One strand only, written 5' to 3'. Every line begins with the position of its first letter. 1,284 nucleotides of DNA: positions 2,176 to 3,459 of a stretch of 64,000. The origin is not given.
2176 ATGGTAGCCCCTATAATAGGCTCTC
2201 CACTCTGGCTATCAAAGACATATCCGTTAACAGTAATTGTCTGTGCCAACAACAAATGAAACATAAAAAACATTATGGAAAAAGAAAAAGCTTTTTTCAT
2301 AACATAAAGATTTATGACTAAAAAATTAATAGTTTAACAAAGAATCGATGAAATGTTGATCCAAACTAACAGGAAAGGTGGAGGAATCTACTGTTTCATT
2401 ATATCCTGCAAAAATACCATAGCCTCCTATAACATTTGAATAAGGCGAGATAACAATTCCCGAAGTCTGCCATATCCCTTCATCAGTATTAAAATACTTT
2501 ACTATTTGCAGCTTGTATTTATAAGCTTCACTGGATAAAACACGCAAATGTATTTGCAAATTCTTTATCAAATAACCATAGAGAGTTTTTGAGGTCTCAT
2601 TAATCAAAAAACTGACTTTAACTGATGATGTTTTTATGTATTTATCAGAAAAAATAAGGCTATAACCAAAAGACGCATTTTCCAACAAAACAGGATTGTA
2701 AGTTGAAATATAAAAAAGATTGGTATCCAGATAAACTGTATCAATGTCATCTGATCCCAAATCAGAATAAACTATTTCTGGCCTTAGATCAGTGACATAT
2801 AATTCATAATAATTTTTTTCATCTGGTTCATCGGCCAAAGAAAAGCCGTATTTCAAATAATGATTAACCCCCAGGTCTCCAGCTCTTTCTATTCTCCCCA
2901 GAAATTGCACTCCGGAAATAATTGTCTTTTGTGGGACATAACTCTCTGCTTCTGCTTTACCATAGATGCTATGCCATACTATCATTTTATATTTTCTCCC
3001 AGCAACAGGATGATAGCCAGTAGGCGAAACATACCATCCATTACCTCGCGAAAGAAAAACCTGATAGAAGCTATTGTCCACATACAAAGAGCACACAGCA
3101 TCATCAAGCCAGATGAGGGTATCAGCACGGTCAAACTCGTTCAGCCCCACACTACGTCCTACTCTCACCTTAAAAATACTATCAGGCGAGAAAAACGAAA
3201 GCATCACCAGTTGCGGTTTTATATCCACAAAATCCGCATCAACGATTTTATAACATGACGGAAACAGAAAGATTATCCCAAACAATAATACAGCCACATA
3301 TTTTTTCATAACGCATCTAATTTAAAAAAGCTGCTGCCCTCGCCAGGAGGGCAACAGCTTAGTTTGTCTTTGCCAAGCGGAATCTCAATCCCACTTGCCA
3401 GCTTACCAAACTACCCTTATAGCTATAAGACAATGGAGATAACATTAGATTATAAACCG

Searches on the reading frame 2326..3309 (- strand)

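Call 48: search_protein_families(library=pfam, proteins=[window:2326-3309:-], max_evalue=0.0001)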
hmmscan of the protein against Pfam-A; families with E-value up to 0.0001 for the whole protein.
window:2326-3309:- (327 aa): 1 family
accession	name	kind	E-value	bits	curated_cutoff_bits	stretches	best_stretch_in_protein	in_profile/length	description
PF14054.11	DUF4249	-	6.7e-21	75.5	28.5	1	23-307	4-267/269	Domain of unknown function (DUF4249)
